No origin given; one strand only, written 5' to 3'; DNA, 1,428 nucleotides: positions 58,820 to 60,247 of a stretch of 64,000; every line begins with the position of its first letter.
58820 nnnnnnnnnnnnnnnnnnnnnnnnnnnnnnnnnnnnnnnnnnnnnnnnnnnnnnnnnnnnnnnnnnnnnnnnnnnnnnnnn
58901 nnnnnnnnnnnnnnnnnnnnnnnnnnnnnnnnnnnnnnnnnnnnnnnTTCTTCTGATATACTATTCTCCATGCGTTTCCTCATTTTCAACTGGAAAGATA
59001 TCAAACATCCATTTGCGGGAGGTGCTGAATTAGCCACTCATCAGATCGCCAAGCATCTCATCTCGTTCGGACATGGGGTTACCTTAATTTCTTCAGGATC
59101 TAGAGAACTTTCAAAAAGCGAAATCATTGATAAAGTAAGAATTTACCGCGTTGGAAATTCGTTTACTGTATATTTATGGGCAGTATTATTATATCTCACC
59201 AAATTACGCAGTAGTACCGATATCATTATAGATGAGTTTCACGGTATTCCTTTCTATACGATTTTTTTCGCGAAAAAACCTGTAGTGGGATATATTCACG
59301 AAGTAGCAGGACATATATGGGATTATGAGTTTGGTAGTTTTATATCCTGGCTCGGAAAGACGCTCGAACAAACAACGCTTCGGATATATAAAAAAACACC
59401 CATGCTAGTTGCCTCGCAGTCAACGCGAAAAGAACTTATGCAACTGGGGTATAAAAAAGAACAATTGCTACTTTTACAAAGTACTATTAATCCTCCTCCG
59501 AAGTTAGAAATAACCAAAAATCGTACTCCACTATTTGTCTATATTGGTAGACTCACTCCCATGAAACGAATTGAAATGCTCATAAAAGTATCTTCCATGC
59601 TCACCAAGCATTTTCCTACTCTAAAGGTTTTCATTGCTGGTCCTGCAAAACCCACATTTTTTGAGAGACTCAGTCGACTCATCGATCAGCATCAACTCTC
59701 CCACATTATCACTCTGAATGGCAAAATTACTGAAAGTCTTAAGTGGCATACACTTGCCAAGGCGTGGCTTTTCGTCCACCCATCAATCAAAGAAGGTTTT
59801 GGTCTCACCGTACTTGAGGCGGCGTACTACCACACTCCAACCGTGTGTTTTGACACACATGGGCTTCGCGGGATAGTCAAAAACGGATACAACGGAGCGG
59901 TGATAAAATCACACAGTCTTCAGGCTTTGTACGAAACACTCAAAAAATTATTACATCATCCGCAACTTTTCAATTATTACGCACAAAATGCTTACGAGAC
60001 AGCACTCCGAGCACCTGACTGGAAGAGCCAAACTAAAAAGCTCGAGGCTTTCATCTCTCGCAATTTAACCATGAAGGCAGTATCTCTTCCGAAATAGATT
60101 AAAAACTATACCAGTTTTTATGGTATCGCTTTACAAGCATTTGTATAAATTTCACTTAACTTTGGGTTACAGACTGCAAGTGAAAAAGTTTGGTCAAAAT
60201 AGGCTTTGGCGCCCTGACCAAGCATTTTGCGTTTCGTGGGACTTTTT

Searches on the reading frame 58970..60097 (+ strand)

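Call 49: search_protein_families(library=pfam, proteins=[window:58970-60097:+])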
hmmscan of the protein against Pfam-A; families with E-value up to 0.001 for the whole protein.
window:58970-60097:+ (375 aa): 5 families
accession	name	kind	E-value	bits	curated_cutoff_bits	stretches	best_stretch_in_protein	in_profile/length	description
PF00534.26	Glycos_transf_1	-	5.7e-34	117.6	26.4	1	184-343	13-171/172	Glycosyl transferases group 1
PF13692.12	Glyco_trans_1_4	-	3.3e-22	79.7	27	1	187-329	2-141/142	Glycosyl transferases group 1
PF20706.3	GT4-conflict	-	1.5e-09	37.8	26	1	167-306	175-323/385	Family 4 Glycosyltransferase in conflict systems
PF13439.12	Glyco_transf_4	-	1.7e-08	35.1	28.5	1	17-166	2-159/170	Glycosyltransferase Family 4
PF13579.12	Glyco_trans_4_4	-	0.00055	20.8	29.7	0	17-166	1-152/158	Glycosyl transferase 4-like domain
